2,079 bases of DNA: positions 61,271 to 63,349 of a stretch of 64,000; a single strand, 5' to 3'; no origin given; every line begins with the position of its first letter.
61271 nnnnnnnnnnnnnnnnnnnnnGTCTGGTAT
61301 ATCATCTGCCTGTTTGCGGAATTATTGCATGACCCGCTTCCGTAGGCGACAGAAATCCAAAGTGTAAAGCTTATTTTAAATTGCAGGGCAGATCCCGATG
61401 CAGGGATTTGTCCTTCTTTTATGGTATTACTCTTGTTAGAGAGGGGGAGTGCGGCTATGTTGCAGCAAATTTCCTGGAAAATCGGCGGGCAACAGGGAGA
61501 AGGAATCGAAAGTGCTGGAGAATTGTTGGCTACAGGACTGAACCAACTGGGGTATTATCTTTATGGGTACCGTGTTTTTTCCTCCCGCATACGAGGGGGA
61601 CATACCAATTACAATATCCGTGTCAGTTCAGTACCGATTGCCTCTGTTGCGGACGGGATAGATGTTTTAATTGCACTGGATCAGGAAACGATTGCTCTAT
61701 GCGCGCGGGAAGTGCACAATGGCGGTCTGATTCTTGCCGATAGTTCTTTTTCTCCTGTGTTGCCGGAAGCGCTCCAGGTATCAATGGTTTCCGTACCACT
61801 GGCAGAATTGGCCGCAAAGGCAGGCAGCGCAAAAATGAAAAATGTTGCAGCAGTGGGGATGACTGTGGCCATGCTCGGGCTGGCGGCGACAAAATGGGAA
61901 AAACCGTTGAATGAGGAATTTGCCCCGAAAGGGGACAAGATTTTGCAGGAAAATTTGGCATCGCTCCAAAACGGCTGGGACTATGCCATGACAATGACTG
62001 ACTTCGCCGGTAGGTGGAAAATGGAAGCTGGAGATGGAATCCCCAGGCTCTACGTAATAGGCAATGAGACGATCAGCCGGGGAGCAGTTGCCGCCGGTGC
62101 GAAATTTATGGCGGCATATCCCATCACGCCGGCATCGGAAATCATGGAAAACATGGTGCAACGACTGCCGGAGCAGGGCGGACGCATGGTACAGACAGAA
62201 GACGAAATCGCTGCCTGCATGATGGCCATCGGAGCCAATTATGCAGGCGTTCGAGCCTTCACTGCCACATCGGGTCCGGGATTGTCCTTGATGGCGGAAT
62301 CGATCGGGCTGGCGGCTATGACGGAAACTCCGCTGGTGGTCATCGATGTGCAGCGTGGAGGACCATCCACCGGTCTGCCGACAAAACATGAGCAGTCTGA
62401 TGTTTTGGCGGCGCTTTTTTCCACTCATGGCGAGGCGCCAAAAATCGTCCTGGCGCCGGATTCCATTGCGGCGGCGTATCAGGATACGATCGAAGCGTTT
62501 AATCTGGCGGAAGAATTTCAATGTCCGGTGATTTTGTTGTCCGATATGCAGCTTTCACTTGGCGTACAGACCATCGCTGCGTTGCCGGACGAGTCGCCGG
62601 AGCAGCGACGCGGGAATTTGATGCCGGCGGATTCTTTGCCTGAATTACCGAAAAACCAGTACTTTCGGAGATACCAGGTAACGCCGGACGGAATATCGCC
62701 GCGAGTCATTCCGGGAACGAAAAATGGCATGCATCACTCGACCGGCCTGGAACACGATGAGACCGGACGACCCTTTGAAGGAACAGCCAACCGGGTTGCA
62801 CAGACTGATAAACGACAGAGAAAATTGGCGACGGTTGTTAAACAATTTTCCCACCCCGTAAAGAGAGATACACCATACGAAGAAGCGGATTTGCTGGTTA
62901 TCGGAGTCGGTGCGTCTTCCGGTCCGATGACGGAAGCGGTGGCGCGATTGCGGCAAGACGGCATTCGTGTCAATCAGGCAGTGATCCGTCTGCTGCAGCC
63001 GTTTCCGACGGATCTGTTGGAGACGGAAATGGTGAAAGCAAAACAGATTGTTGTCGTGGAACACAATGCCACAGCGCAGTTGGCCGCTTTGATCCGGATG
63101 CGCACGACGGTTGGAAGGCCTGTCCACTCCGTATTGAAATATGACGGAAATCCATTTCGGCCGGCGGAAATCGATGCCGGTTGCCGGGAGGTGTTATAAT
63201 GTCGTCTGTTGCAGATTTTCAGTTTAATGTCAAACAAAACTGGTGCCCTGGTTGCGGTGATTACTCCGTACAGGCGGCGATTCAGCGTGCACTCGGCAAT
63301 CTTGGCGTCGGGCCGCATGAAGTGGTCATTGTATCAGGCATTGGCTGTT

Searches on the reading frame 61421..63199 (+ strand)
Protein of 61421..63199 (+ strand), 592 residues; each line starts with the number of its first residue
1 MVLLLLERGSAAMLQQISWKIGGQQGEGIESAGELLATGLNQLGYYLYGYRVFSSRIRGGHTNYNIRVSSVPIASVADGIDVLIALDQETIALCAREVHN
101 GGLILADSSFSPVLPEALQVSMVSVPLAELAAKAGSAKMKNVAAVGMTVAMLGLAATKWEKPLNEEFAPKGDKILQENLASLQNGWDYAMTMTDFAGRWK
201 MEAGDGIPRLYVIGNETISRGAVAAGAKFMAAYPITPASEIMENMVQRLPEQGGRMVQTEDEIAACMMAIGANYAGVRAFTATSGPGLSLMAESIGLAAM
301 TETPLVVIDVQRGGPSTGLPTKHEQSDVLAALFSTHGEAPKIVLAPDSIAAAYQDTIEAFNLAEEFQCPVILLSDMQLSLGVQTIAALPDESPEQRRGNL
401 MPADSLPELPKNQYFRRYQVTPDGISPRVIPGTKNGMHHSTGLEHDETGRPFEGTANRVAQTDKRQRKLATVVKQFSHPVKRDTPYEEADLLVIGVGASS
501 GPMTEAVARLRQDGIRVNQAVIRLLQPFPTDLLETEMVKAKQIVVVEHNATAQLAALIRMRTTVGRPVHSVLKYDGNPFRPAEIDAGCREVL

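Call 6: search_protein_families(library=pfam, proteins=[window:61421-63199:+])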
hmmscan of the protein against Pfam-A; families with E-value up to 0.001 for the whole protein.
window:61421-63199:+ (592 aa): 5 families
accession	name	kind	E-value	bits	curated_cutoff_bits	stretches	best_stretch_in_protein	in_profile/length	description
PF01855.24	POR_N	-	8.2e-60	202.9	27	1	221-459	2-225/231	Pyruvate flavodoxin/ferredoxin oxidoreductase, thiamine diP-bdg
PF01558.24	POR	-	1.6e-33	116.7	27.4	1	26-185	2-171/173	Pyruvate ferredoxin/flavodoxin oxidoreductase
PF17147.9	PFOR_II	-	2.8e-11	44.1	27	1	489-584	1-102/102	Pyruvate:ferredoxin oxidoreductase core domain II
PF02776.23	TPP_enzyme_N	-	1.7e-06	28.3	26.8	1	225-321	14-107/119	Thiamine pyrophosphate enzyme, N-terminal TPP binding domain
PF02780.25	Transketolase_C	-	2.7e-05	24.5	25.9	1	487-551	8-72/124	Transketolase, C-terminal domain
